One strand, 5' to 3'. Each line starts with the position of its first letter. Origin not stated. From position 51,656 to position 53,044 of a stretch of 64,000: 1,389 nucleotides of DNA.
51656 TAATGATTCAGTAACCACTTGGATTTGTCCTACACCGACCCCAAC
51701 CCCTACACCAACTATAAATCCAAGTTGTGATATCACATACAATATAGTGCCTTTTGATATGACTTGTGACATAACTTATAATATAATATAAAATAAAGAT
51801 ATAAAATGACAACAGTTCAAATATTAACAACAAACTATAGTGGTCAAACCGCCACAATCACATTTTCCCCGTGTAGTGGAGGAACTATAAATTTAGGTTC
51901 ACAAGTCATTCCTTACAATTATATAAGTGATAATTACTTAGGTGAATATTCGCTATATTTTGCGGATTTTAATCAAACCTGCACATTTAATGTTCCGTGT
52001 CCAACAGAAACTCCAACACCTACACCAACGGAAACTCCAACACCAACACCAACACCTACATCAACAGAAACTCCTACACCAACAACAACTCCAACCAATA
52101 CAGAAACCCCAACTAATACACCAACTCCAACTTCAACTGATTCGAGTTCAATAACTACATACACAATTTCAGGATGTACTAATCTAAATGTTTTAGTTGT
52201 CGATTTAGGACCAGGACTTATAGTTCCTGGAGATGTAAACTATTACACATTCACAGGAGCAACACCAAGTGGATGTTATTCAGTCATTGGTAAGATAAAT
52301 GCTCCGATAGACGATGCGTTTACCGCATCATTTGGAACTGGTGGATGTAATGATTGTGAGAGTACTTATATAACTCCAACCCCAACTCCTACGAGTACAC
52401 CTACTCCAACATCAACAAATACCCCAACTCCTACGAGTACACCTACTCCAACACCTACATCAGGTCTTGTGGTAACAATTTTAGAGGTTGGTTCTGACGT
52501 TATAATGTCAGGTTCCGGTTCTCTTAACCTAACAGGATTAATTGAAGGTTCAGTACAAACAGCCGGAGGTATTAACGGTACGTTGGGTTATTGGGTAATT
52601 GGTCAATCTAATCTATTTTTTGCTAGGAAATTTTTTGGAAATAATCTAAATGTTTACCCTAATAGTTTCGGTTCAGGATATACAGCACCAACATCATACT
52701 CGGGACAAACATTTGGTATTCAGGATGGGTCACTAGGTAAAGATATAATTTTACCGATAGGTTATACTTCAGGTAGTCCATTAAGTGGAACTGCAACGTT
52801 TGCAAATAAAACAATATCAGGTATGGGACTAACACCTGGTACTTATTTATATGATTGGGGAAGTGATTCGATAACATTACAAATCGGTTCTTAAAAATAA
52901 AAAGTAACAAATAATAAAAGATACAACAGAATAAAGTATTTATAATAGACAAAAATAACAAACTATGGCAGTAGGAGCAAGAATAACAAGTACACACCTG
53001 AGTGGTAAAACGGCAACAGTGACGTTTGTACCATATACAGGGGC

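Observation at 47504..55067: Fiber/adhesin module built on Pro/Thr-rich linkers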

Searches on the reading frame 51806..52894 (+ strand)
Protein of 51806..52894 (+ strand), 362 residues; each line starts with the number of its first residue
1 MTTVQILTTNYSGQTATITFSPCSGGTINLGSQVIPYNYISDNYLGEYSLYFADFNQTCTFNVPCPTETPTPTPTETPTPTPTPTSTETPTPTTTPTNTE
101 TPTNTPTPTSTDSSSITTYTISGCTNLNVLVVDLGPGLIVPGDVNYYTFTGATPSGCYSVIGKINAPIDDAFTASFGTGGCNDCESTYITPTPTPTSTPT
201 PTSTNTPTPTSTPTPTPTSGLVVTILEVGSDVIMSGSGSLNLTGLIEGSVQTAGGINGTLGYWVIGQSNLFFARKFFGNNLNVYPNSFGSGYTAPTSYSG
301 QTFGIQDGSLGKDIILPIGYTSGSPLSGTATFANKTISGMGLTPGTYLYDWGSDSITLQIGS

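Call 6: search_protein_families(library=pfam, proteins=[window:51806-52894:+], max_evalue=0.1)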
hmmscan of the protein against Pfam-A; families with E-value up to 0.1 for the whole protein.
window:51806-52894:+ (362 aa): 0 families

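Call 7: search_protein_families(library=phrogs, proteins=[window:51806-52894:+], max_evalue=0.01)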
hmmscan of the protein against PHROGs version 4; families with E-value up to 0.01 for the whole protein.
window:51806-52894:+ (362 aa): 2 families
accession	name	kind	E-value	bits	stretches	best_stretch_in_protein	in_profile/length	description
phrog_15511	-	unknown function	4.3e-06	27.1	1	59-147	205-298/511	-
phrog_38031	-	unknown function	2.4e-05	24.4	1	189-219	148-183/460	-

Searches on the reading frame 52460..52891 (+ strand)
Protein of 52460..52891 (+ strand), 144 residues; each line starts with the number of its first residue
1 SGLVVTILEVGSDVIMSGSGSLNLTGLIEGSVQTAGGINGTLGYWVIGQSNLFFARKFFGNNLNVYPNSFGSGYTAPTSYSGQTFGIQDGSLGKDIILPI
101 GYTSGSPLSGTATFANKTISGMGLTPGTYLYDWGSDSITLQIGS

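Call 89: search_dna_similar(query=window:52460-52891:+, collection=phages, mode=protein, max_evalue=0.1, max_rows=15)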
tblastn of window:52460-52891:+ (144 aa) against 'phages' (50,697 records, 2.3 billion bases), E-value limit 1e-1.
No match.
